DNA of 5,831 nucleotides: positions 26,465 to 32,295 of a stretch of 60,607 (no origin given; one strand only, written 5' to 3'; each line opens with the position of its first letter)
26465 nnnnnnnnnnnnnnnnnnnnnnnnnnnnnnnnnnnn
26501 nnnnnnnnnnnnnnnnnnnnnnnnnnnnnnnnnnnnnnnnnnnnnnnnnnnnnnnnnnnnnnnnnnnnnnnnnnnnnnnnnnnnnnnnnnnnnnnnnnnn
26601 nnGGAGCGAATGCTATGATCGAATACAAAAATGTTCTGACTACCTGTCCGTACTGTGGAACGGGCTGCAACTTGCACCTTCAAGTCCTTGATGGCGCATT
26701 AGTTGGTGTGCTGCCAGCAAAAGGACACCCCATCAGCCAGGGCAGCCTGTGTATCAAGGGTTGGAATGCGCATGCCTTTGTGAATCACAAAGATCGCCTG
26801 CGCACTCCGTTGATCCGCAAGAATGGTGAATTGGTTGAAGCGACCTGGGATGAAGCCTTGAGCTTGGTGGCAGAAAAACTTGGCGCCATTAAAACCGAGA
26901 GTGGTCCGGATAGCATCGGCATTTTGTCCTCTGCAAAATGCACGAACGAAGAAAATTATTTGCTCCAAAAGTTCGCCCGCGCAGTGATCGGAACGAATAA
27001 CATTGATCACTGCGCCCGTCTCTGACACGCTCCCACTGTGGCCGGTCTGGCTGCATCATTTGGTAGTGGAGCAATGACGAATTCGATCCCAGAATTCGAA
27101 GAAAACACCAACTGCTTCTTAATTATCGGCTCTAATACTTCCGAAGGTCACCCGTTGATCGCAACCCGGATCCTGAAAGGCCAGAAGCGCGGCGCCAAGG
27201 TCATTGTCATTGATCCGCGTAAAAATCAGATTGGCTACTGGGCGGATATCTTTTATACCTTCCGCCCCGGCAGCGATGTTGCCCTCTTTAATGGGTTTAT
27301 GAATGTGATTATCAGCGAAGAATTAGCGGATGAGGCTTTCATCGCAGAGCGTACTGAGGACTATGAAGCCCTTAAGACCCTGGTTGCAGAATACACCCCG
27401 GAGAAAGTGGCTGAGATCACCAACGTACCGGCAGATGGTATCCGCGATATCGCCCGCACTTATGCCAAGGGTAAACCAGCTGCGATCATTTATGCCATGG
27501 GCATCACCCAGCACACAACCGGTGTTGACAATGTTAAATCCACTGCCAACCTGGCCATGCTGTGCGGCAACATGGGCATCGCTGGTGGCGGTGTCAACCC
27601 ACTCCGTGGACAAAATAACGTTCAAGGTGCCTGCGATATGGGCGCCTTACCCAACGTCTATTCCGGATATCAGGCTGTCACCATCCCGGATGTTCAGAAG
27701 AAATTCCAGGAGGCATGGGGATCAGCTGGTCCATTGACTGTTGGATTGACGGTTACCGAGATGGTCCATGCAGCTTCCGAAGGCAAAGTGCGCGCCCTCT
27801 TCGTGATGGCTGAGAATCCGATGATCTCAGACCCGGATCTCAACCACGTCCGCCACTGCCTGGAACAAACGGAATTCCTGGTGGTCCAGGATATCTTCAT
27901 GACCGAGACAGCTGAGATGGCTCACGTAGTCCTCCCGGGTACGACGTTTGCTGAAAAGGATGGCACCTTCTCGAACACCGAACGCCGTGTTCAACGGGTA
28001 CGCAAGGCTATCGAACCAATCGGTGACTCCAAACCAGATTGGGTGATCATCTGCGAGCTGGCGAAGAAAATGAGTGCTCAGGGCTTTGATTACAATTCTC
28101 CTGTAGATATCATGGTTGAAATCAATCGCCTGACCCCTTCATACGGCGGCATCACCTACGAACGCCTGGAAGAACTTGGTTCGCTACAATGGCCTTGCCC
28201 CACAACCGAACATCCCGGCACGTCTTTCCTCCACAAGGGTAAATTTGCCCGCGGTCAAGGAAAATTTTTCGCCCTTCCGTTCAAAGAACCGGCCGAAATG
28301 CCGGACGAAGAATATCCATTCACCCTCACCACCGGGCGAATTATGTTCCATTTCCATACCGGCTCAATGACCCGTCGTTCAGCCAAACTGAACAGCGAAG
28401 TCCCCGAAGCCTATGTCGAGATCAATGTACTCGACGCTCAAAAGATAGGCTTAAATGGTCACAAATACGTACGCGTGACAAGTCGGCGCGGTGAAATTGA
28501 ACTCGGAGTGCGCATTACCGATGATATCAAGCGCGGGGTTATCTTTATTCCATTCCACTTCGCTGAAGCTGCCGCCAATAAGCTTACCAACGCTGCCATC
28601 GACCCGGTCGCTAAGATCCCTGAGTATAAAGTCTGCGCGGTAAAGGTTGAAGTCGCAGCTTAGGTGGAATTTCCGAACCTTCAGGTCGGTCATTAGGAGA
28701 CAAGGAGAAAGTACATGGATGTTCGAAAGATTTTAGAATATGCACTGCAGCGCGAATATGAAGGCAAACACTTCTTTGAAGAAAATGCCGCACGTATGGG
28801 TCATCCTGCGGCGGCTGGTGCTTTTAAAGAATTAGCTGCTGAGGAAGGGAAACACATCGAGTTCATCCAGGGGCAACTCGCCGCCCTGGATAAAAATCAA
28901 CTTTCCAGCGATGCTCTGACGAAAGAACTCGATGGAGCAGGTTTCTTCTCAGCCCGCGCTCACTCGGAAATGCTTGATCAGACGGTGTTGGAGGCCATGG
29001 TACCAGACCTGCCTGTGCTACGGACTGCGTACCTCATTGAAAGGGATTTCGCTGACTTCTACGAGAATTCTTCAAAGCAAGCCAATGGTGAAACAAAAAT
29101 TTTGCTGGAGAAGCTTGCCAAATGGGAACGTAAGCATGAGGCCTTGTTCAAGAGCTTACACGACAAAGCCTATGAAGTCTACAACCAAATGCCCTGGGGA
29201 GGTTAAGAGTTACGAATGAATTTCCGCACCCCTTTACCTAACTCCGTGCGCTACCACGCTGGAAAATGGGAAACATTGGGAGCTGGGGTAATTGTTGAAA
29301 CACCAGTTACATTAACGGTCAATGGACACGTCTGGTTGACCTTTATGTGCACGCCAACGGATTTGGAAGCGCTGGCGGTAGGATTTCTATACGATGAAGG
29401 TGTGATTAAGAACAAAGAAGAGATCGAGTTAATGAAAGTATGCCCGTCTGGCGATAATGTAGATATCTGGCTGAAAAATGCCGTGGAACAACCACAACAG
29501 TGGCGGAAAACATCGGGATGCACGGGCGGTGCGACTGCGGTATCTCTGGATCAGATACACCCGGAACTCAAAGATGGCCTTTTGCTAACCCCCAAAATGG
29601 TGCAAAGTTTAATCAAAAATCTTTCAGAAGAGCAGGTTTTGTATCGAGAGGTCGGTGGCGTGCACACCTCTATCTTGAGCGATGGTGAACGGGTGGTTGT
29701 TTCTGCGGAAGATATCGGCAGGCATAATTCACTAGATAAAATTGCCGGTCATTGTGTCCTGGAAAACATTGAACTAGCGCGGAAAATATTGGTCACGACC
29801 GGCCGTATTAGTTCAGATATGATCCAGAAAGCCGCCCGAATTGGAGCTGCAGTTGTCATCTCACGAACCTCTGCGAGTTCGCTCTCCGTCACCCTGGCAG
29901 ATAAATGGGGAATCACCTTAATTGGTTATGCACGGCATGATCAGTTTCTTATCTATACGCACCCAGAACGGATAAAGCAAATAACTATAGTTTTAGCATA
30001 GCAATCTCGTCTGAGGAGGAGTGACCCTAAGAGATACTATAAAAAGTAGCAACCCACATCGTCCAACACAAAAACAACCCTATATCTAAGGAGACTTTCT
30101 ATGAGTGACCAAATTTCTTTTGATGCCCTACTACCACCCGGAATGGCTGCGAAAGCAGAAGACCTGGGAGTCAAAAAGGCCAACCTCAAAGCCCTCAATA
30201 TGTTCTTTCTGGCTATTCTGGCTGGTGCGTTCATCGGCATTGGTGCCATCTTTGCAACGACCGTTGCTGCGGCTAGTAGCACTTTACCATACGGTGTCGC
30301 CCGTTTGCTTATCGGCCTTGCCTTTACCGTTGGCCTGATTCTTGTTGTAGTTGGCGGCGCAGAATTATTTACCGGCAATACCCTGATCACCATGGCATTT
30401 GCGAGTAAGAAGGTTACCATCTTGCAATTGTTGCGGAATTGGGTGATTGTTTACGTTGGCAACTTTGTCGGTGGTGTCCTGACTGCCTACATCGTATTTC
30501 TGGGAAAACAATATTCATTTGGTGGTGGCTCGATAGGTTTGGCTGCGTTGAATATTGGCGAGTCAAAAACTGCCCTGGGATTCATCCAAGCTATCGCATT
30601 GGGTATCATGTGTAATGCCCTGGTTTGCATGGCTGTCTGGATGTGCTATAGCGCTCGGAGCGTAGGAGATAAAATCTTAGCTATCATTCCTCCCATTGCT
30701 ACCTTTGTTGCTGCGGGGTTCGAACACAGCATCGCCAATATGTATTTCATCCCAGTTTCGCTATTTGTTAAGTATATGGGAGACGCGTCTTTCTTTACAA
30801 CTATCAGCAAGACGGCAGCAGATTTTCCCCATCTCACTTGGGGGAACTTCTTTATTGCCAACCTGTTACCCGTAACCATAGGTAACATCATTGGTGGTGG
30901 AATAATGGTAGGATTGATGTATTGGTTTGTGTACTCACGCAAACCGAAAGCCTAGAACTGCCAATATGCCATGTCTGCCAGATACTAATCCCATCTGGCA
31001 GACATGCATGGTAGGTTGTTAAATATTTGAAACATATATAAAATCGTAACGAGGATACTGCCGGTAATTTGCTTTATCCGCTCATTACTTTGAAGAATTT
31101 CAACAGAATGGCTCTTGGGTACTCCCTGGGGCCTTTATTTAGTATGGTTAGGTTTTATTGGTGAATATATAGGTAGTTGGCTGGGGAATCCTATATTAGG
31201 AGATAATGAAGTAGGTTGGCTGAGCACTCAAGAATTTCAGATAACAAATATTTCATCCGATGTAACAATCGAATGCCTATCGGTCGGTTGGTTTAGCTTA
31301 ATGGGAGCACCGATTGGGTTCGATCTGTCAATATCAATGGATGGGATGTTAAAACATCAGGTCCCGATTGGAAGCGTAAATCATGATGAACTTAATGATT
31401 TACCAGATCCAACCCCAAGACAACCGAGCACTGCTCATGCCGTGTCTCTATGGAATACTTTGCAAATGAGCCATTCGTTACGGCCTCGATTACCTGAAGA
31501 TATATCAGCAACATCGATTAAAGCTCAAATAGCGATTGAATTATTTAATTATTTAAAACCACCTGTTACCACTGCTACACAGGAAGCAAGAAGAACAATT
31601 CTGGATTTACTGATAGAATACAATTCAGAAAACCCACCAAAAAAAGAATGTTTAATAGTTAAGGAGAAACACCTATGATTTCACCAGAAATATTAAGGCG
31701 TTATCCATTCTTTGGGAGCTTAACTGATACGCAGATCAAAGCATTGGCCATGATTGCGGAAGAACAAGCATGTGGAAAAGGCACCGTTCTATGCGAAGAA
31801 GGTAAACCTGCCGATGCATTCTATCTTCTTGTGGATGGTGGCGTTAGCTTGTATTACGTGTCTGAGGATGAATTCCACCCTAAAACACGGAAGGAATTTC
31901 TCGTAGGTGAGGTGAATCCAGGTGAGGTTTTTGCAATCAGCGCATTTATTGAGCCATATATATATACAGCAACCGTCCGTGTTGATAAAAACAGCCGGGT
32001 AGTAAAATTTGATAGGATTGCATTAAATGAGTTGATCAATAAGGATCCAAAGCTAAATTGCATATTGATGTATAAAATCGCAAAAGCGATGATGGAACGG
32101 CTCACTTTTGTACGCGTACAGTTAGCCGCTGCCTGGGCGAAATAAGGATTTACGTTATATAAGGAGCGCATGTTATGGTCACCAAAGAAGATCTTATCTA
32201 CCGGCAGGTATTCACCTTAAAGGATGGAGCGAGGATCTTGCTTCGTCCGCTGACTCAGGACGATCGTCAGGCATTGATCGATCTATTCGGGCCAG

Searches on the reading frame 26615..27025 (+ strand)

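Call 5: search_protein_families(library=pfam, proteins=[window:26615-27025:+], max_evalue=0.0001)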
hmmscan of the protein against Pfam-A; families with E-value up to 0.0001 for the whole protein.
window:26615-27025:+ (136 aa): 2 families
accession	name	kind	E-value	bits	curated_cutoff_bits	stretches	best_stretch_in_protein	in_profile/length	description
PF00384.28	Molybdopterin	-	2.2e-18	66.8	24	1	61-136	1-81/353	Molybdopterin oxidoreductase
PF04879.21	Molybdop_Fe4S4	-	4.6e-16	59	22.7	1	5-58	2-55/55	Molybdopterin oxidoreductase Fe4S4 domain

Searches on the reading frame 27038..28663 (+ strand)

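Call 5: search_protein_families(library=pfam, proteins=[window:27038-28663:+], max_evalue=0.0001)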
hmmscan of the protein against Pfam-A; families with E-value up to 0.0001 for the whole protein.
window:27038-28663:+ (541 aa): 2 families
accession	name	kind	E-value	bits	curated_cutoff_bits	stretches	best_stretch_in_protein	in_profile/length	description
PF00384.28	Molybdopterin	-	1.1e-61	209.3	24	1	12-344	97-353/353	Molybdopterin oxidoreductase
PF01568.27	Molydop_binding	-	8.2e-32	110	26.8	1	428-534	1-110/110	Molydopterin dinucleotide binding domain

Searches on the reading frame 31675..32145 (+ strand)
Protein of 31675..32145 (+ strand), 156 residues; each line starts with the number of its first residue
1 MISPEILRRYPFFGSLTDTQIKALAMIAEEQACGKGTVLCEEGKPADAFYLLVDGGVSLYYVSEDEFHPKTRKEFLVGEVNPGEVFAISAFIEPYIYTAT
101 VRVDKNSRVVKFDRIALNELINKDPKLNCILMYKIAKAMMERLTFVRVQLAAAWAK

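Call 5: search_protein_families(library=pfam, proteins=[window:31675-32145:+], max_evalue=0.0001)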
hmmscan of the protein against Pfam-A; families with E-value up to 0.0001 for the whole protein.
window:31675-32145:+ (156 aa): 1 family
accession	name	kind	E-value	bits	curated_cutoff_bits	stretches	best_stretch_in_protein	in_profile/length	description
PF00027.35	cNMP_binding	-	4.7e-14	52.6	27.5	1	34-124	5-89/89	Cyclic nucleotide-binding domain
